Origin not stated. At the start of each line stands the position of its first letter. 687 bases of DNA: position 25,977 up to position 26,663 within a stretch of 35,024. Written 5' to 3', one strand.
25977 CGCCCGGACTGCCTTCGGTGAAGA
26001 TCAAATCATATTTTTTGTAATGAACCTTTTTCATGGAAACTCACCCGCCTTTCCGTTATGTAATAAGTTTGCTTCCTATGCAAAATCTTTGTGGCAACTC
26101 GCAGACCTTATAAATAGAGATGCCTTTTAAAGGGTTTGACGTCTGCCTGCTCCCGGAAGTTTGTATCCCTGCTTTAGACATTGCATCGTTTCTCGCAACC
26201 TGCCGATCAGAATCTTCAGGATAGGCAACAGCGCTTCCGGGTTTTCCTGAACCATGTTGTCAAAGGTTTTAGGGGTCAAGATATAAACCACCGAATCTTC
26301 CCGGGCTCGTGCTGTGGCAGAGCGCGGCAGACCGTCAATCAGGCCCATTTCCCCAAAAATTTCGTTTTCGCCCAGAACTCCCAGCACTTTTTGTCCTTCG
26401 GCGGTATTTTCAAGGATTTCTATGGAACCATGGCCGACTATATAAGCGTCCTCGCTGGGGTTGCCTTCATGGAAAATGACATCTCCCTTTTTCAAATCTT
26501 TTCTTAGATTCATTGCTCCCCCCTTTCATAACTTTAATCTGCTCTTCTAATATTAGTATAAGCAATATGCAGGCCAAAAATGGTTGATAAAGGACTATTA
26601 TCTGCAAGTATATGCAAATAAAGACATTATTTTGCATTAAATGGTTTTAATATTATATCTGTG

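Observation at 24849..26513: Tandem array of four output-less cyclic-nucleotide-binding domain proteins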

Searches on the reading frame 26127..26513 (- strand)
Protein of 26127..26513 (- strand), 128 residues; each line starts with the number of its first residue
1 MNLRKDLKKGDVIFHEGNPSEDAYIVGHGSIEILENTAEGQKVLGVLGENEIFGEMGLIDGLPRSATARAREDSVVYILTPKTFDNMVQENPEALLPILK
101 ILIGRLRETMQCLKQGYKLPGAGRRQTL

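Call 3: search_protein_families(library=pfam, proteins=[window:26127-26513:-], max_evalue=0.01)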
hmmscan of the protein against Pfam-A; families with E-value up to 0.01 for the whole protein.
window:26127-26513:- (128 aa): 1 family
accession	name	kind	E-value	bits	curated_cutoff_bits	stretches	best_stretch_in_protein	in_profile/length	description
PF00027.35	cNMP_binding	-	2.6e-24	85.5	27.5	1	5-91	2-89/89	Cyclic nucleotide-binding domain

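Call 10: find_related_loci(query=window:26127-26513:-, collection=genome_contigs, flank=6000)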
Query window:26127-26513:- (128 aa) in genome_contigs; peptide patterns used: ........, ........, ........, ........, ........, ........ (x = any residue, [..] = any of these).
172 stretches matched a pattern; 92 encode a relative of the query (tblastn E <= 1e-3); the best 80 are kept; 80 distinct loci.
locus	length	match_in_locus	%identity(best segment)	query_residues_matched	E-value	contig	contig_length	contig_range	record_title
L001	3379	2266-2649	81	1-128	3e-67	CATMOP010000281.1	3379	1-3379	MAG: uncultured Nitrospina sp. isolate SRR3967319_bin.10_MetaWRAP_v1.3_MAG genome assembly, contig: ERZ508525.9835, whol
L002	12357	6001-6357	82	1-119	5e-63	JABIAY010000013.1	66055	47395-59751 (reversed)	MAG: Nitrospina sp. isolate SI048_bin14 k141_1384498, whole genome shotgun sequence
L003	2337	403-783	70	1-127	2e-57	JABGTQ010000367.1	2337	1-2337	MAG: Nitrospina sp. isolate SI034_bin134 k141_2372537, whole genome shotgun sequence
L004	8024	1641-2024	63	1-128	6e-51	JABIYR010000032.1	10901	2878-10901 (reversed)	MAG: Nitrospina sp. isolate SI073_bin146 k141_2336023, whole genome shotgun sequence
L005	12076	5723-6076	65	1-118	2e-50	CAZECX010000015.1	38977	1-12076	MAG TPA_asm: uncultured Nitrospina sp. isolate binchicken_co46_167 genome assembly, contig: NODE_1753_length_38977_cov_5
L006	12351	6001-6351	67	1-117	1e-49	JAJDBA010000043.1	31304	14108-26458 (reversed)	MAG: Nitrospinaceae bacterium isolate OFTM251 OFTM251_42, whole genome shotgun sequence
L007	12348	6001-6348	66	1-116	4e-48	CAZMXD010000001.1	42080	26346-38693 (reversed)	MAG TPA_asm: uncultured Nitrospina sp. isolate ERP001736_co3_55 genome assembly, contig: NODE_255_length_42080_cov_4.908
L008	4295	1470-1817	66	1-116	2e-48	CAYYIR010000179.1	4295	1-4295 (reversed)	MAG TPA_asm: uncultured Nitrospina sp. isolate SRP077602_co9_56 genome assembly, contig: NODE_35985_length_4295_cov_13.1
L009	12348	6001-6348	66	1-116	2e-48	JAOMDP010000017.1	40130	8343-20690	Nitrospinota bacterium isolate AH-558-C10 AH-558-C10_NODE_17, whole genome shotgun sequence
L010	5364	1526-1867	64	1-114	2e-46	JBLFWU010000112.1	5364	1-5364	MAG: Nitrospinales bacterium isolate 3300053785_124 Ga0535658_0050669, whole genome shotgun sequence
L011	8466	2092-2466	60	1-125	5e-46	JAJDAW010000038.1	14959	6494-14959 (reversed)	MAG: Nitrospinaceae bacterium isolate OFTM142 OFTM142_37, whole genome shotgun sequence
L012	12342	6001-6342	61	1-114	1e-43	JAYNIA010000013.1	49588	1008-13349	MAG: Nitrospinota bacterium isolate 139544_COM_vamb_bins.tsv.103 NODE_660_length_49588_cov_10.245190, whole genome shotg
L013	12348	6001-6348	59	1-116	8e-38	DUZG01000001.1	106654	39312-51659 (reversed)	MAG TPA_asm: Nitrospinota bacterium isolate MAG_09705_ntspn_70 Ga0115000_10000034, whole genome shotgun sequence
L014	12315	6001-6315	50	8-111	3e-31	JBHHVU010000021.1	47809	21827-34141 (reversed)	MAG: Nitrospinaceae bacterium isolate S.4.sp1_bin.35 NODE_140_length_47809_cov_8.941471, whole genome shotgun sequence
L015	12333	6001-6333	48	6-115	2e-31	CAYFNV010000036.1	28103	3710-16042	MAG TPA_asm: uncultured Nitrospina sp. isolate ERP019367_co1_61 genome assembly, contig: NODE_1575_length_28103_cov_28.4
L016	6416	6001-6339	46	4-115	5e-28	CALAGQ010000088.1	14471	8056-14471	MAG TPA_asm: uncultured Nitrospina sp. isolate ERR2206756_bin.76_CONCOCT_v1.1_MAG genome assembly, contig: ERZ887841.206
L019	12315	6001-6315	40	5-113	1e-21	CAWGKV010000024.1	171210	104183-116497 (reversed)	MAG: uncultured Alphaproteobacteria bacterium isolate MFD02248.bin.1.6 genome assembly, contig: contig_52544, whole geno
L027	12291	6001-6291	40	7-107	1e-19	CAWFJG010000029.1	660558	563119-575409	MAG: uncultured Alphaproteobacteria bacterium isolate MFD01872.bin.2.193 genome assembly, contig: contig_66487, whole ge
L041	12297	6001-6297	37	5-107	9e-17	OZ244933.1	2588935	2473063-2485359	MAG: Pseudomonadales bacterium isolate 77a4ca2e-b90c-439b-a578-9e04fd5ea80f genome assembly, chromosome: 1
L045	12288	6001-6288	39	8-107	2e-15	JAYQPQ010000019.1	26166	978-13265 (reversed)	MAG: Porticoccaceae bacterium isolate SD3112_S42.rosella.022 NODE_632_length_26166_cov_4.69006, whole genome shotgun seq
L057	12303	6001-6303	33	7-107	2e-13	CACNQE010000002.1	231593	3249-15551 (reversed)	MAG: uncultured SAR116 cluster alpha proteobacterium isolate AG-893-K07 genome assembly, contig: AG-893-K07_NODE_2, whol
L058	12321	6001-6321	32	2-107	6e-13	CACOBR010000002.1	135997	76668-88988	MAG: uncultured Alphaproteobacteria bacterium isolate AH-287-M23 genome assembly, contig: AH-287-M23_NODE_2, whole genom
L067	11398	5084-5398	34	4-108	2e-12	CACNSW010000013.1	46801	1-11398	MAG: uncultured SAR116 cluster alpha proteobacterium isolate AG-893-M18 genome assembly, contig: AG-893-M18_NODE_13, who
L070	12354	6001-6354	30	4-117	7e-12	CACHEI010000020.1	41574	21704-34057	uncultured SAR116 cluster alpha proteobacterium isolate AG-911-J17 genome assembly, contig: AG-911-J17_NODE_20, whole ge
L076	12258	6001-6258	36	6-91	7e-11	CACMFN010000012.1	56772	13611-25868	MAG: uncultured SAR116 cluster alpha proteobacterium isolate AG-891-F06 genome assembly, contig: AG-891-F06_NODE_12, who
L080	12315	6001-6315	26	7-111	7e-9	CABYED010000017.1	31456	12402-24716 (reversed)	MAG: uncultured SAR116 cluster alpha proteobacterium isolate AG-894-A16 genome assembly, contig: AG-894-A16_NODE_17, who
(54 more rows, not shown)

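Call 16: search_solved_structures(query=A1, max_evalue=0.00001, show_alignments=2)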
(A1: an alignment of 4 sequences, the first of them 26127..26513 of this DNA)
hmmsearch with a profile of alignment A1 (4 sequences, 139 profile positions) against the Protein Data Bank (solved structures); distinct sequences matched with E-value up to 0.00001: 189 (the best 60 are shown).
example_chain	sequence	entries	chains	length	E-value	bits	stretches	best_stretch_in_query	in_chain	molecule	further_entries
9ya0_MA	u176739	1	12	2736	8.6e-39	135.4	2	4-87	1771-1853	PCR12, TGME49_219070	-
5dyk_A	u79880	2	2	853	4e-38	133.2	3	4-91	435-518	CGMP-dependent protein kinase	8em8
4rz7_A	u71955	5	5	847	6.4e-36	126.1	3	6-89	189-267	cGMP-dependent protein kinase, putative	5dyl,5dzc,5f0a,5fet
5ezr_A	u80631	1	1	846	6.6e-36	126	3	6-89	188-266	cGMP-dependent protein kinase, putative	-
9p74_A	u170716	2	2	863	7.7e-36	125.8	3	6-89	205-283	cGMP-dependent protein kinase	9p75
5kbf_A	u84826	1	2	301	4.8e-30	107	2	9-92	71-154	CAMP-dependent protein kinase regulatory subunit, putative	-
6hq3_A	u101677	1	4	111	1.3e-27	99.1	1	8-110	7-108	EAL Enzyme Bd1971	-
6hq2_A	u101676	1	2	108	2e-27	98.6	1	8-109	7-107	EAL Enzyme Bd1971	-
6hq5_A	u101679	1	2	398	2.7e-26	94.9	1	8-110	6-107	EAL Enzyme Bd1971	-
6hq4_A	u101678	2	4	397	3e-26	94.7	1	8-110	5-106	EAL Enzyme Bd1971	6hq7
5j3u_A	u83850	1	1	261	8.3e-24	86.8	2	3-93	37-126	Protein Kinase A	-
3shr_A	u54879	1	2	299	1.6e-23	86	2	4-90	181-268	cGMP-dependent protein kinase 1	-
4z07_A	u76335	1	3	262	4.8e-23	84.4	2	4-90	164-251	cGMP-dependent protein kinase 1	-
7ssb_A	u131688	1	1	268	5.9e-23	84.1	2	4-90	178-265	cGMP-dependent protein kinase 1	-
3of1_A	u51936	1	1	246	8.7e-23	83.5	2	5-89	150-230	cAMP-dependent protein kinase regulatory subunit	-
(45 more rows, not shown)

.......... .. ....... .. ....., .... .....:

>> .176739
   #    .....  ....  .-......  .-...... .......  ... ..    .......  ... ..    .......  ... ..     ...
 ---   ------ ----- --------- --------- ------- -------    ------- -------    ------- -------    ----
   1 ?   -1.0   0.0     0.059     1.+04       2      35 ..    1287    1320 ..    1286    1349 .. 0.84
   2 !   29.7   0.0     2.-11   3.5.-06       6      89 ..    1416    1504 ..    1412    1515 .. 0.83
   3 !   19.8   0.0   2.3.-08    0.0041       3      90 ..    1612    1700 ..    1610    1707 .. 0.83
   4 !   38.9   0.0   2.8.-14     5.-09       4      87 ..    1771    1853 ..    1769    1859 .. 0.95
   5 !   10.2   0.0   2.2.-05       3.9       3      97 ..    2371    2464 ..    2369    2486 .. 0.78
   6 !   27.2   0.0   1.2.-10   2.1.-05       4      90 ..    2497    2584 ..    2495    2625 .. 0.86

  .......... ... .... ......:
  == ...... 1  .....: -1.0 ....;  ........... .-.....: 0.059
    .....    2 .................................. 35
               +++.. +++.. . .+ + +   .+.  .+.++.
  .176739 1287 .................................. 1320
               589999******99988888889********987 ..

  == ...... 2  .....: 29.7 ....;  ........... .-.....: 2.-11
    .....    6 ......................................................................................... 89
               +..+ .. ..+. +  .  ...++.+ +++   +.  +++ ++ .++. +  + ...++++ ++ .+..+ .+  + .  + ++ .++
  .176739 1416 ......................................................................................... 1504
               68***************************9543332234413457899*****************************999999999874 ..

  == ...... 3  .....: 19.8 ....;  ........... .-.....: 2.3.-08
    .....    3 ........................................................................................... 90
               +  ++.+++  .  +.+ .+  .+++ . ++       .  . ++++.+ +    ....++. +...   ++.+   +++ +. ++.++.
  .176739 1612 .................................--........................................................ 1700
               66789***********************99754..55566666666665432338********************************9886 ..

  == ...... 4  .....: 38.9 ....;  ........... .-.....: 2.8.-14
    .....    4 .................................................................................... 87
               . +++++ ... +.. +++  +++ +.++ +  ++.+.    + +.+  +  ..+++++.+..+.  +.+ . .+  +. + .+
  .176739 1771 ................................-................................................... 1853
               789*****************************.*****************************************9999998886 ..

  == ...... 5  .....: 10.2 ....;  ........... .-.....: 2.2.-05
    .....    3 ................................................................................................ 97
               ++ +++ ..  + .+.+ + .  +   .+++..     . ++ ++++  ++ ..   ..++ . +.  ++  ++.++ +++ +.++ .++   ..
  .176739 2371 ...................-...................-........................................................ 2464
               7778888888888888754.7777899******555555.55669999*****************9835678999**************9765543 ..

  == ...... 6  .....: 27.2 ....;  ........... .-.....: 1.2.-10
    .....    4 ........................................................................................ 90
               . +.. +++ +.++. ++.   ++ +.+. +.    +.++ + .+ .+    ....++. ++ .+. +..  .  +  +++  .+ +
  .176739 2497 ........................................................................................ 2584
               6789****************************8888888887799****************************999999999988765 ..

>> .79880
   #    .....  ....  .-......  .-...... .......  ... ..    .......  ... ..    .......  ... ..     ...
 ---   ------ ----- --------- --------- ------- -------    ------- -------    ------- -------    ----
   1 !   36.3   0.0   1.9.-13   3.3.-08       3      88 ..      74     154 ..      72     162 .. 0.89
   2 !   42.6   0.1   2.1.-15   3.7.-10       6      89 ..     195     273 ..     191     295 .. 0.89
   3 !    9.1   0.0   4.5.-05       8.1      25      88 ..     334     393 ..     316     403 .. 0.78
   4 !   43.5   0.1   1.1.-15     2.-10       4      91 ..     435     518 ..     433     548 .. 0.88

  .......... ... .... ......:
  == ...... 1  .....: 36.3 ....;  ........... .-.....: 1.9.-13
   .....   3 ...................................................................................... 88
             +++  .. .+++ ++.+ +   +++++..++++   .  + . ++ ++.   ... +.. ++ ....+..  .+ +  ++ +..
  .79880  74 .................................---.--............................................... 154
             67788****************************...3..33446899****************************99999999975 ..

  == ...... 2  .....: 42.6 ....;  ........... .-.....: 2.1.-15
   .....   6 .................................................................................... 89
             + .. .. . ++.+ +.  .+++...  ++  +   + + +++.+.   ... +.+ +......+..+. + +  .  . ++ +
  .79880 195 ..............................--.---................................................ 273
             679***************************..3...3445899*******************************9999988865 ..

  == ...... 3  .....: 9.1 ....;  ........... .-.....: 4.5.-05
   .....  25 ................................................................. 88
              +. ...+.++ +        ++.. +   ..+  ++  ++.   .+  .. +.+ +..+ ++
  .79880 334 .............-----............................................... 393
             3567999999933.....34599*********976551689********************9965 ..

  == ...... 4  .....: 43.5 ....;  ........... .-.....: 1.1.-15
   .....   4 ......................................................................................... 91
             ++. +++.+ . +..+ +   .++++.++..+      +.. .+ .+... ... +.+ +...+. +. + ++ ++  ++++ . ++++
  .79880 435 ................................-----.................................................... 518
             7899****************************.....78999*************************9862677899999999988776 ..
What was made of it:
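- On Crp/Fnr family transcription regulators: The profile match covers query residues 2-117, corresponding to Crp-family residues about 26-141 (call 16).
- Closest known: PKA regulatory subunit and other tandem-CNB proteins. Same: The barrel similarity is strong (call 16).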

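Call 17: find_homologous_proteins(query=window:26127-26513:-, max_evalue=1e-8)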
Query window:26127-26513:- (128 aa): 287 proteins with E <= 1e-8 among 323 candidates; the best 120 are listed.
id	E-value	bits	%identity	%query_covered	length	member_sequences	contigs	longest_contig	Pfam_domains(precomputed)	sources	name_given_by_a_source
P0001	1.1e-77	276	100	100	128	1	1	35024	PF00027.36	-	-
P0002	2.0e-70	252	91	100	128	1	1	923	PF00027.36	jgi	jgi:CRP-like cAMP-binding protein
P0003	4.6e-70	251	91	100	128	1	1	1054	PF00027.36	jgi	jgi:CRP-like cAMP-binding protein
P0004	3.2e-63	229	84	100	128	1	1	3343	PF00027.36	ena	-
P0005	5.3e-63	228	84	100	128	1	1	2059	PF00027.36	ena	-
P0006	7.2e-63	228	83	100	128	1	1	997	PF00027.36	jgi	-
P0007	8.8e-63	228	83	98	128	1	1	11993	PF00027.36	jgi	jgi:CRP/FNR family transcriptional regulator, cyclic AMP receptor protein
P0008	3.0e-62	226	82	100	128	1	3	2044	PF00027.36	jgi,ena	-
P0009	2.0e-61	223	82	99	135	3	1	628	PF00027.36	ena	-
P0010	2.2e-61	223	82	100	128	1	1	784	PF00027.36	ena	-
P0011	3.2e-61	223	81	100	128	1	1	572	PF00027.36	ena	-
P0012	4.3e-61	222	81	100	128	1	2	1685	PF00027.36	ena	-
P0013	8.2e-61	221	81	100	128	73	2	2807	PF00027.36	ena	-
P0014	1.7e-60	220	82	100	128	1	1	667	PF00027.36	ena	-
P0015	1.7e-60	220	82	98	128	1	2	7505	PF00027.36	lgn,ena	-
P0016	2.4e-60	220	80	98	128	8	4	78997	PF00027.36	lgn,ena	-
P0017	3.2e-60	219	80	100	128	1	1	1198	PF00027.36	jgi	-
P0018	5.7e-60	218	82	98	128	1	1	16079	PF00027.36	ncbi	-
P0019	5.8e-60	218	78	100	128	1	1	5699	PF00027.36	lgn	-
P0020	9.1e-60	218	81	98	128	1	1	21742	PF00027.36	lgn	-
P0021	2.1e-59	217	77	100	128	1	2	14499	PF00027.36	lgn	-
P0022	2.2e-59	217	80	100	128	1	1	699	PF00027.36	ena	-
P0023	2.2e-59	217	80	100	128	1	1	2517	PF00027.36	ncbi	-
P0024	2.5e-59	216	80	98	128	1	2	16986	PF00027.36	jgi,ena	-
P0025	2.6e-59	216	81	98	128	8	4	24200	PF00027.36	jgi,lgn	jgi:CRP-like cAMP-binding protein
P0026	3.0e-59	216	80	100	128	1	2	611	PF00027.36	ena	-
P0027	4.8e-59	215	77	99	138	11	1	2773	PF00027.36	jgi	jgi:CRP/FNR family transcriptional regulator, cyclic AMP receptor protein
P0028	4.8e-59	215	78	100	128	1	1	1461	PF00027.36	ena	-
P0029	5.6e-59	215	77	100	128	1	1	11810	PF00027.36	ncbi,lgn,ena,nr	ncbi:MAG: cyclic nucleotide-binding domain-containing protein [Nitrospinae bacterium]|nr:cyclic nucl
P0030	9.2e-59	215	77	100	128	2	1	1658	PF00027.36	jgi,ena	jgi:CRP/FNR family transcriptional regulator/CRP/FNR family cyclic AMP-dependent transcriptional reg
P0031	2.0e-58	213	79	100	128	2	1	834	PF00027.36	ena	-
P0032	2.1e-58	213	83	95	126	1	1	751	PF00027.36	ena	-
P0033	2.5e-58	213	78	98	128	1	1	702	PF00027.36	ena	-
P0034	3.5e-58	213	84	93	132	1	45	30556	PF00027.36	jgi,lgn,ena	jgi:CRP-like cAMP-binding protein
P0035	3.7e-58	213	79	98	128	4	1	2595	PF00027.36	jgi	jgi:CRP-like cAMP-binding protein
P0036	4.7e-58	212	78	98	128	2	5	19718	PF00027.36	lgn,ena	-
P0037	4.8e-58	212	84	93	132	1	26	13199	PF00027.36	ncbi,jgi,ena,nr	ncbi:MAG: cyclic nucleotide-binding domain-containing protein [Nitrospina sp.]|jgi:CRP-like cAMP-bin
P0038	9.1e-58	211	78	98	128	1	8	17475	PF00027.36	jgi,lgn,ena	jgi:CRP-like cAMP-binding protein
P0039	9.1e-58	211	78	98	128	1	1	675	PF00027.36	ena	-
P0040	1.3e-57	211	83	93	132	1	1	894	PF00027.36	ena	-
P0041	1.6e-57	211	78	98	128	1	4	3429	PF00027.36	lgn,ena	-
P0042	1.8e-57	210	79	98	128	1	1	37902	PF00027.36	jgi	jgi:CRP-like cAMP-binding protein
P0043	8.1e-57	208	77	98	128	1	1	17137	PF00027.36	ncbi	-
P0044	1.1e-56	208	82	93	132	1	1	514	PF00027.36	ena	-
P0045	1.5e-56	207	76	98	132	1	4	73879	PF00027.36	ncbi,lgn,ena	-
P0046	1.5e-56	207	82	93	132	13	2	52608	PF00027.36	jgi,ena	-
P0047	2.9e-56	207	76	98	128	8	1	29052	PF00027.36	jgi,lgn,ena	-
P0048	3.7e-56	206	78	98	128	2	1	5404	PF00027.36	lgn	-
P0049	3.7e-56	206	73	100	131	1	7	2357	PF00027.36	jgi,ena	-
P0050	8.8e-56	205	73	100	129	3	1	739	PF00027.36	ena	-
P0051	2.1e-52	194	78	91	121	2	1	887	PF00027.36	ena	-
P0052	1.4e-50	188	71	100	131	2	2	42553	PF00027.36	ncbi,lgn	-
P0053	2.7e-50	187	74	97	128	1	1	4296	PF00027.36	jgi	jgi:CRP-like cAMP-binding protein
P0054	3.4e-50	187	71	99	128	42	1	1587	PF00027.36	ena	-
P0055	1.1e-48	182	68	99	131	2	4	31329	PF00027.36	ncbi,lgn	-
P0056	4.7e-46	174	82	76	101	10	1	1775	PF00027.36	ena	-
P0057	6.1e-46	173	67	94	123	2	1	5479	PF00027.36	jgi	jgi:CRP-like cAMP-binding protein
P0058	1.1e-45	172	69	92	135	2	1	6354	PF00027.36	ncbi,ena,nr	ncbi:MAG: cyclic nucleotide-binding domain-containing protein [Nitrospinae bacterium]|nr:cyclic nucl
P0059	2.6e-45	171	71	90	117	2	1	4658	PF00027.36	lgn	-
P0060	4.4e-45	170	65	99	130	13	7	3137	PF00027.36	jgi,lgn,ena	jgi:CRP-like cAMP-binding protein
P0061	7.4e-45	170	70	87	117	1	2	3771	PF00027.36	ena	-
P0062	8.2e-45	170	69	97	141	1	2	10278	PF00027.36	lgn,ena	-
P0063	1.9e-44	168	70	90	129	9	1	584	PF00027.36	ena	-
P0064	2.4e-44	168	77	79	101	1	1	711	PF00027.36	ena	-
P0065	3.5e-44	167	68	94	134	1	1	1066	PF00027.36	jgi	jgi:CRP-like cAMP-binding protein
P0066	3.6e-44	167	80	77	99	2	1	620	PF00027.36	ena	-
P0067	3.9e-44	167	68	99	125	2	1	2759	PF00027.36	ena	-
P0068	4.0e-44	167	66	98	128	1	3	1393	PF00027.36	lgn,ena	-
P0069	5.8e-44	167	63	100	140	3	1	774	PF00027.36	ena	-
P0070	7.3e-44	166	63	100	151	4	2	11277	PF00027.36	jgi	-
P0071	9.1e-44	166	69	92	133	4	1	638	PF00027.36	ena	-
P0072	9.7e-44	166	67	90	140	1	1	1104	PF00027.36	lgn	-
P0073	1.0e-43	166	66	98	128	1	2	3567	PF00027.36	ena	-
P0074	1.4e-43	166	66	98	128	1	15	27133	PF00027.36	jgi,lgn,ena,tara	tara:strand:+ start:136 stop:522 length:387 start_codon:yes stop_codon:yes gene_type:complete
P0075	1.4e-43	166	77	76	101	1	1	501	PF00027.36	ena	-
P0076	2.1e-43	165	80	73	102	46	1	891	PF00027.36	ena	-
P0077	2.1e-43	165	68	91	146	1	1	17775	PF00027.36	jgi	jgi:CRP/FNR family transcriptional regulator, cyclic AMP receptor protein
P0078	2.7e-43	165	65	98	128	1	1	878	PF00027.36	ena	-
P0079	3.0e-43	164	65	92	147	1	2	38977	PF00027.36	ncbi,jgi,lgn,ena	-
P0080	3.0e-43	164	62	100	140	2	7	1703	PF00027.36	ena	-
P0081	3.4e-43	164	65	98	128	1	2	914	PF00027.36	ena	-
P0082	3.8e-43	164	65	98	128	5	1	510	PF00027.36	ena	-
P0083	3.8e-43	164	65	98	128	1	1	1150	PF00027.36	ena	-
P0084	4.2e-43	164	77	77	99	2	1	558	PF00027.36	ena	-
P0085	5.2e-43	164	66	98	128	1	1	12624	PF00027.36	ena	-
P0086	7.6e-43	163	68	92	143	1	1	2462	PF00027.36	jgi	jgi:CRP-like cAMP-binding protein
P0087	9.9e-43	163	66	91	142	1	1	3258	PF00027.36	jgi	jgi:CRP/FNR family transcriptional regulator, cyclic AMP receptor protein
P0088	1.2e-42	163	67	92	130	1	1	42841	PF00027.36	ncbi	-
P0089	1.4e-42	162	65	98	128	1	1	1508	PF00027.36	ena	-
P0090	1.5e-42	162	72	87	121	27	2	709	PF00027.36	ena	-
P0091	1.5e-42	162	72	88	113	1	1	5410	PF00027.36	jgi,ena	jgi:CRP-like cAMP-binding protein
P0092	1.7e-42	162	61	100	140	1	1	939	PF00027.36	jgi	jgi:CRP/FNR family transcriptional regulator, cyclic AMP receptor protein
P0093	2.0e-42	162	67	91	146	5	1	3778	PF00027.36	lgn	-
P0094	2.3e-42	162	64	92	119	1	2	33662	PF00027.36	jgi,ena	jgi:CRP/FNR family transcriptional regulator, cyclic AMP receptor protein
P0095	2.5e-42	161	70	87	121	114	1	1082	PF00027.36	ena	-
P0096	2.6e-42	161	64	92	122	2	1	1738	PF00027.36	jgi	-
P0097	4.3e-42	161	66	91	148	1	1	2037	PF00027.36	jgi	jgi:CRP/FNR family transcriptional regulator, cyclic AMP receptor protein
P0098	4.9e-42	161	66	90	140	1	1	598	PF00027.36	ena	-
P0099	5.2e-42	160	65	91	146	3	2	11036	PF00027.36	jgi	jgi:CRP/FNR family transcriptional regulator, cyclic AMP receptor protein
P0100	7.6e-42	160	65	92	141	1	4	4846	PF00027.36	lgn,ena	-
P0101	8.1e-42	160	66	91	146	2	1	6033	PF00027.36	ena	-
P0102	9.7e-42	160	65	90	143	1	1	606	PF00027.36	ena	-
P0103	1.8e-41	159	65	90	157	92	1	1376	PF00027.36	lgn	-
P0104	3.7e-41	158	66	89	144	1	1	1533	PF00027.36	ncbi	-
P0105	3.9e-41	158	59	99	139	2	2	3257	PF00027.36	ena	-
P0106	9.0e-41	156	64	90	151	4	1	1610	PF00027.36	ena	-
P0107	9.2e-41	156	77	77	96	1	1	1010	PF00027.36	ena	-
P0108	9.3e-41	156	65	91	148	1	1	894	PF00027.36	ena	-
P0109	9.7e-41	156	66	90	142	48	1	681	PF00027.36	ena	-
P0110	1.0e-40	156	66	91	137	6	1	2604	PF00027.36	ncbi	-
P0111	1.0e-40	156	63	91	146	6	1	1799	PF00027.36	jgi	-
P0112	1.3e-40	156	65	89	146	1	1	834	PF00027.36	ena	-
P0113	1.3e-40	156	64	90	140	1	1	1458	PF00027.36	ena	-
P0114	1.4e-40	156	64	90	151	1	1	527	PF00027.36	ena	-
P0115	1.7e-40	156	63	94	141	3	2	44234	PF00027.36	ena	-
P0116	1.8e-40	155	63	92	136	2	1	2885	PF00027.36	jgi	-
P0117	2.1e-40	155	64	89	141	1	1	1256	PF00027.36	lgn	-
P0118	2.2e-40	155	66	91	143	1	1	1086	PF00027.36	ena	-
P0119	2.6e-40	155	64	90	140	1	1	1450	PF00027.36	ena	-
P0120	3.6e-40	155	68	90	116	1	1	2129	PF00027.36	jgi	jgi:CRP-like cAMP-binding protein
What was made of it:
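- More than 100 clusters of A orthologues are all short (call 17).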
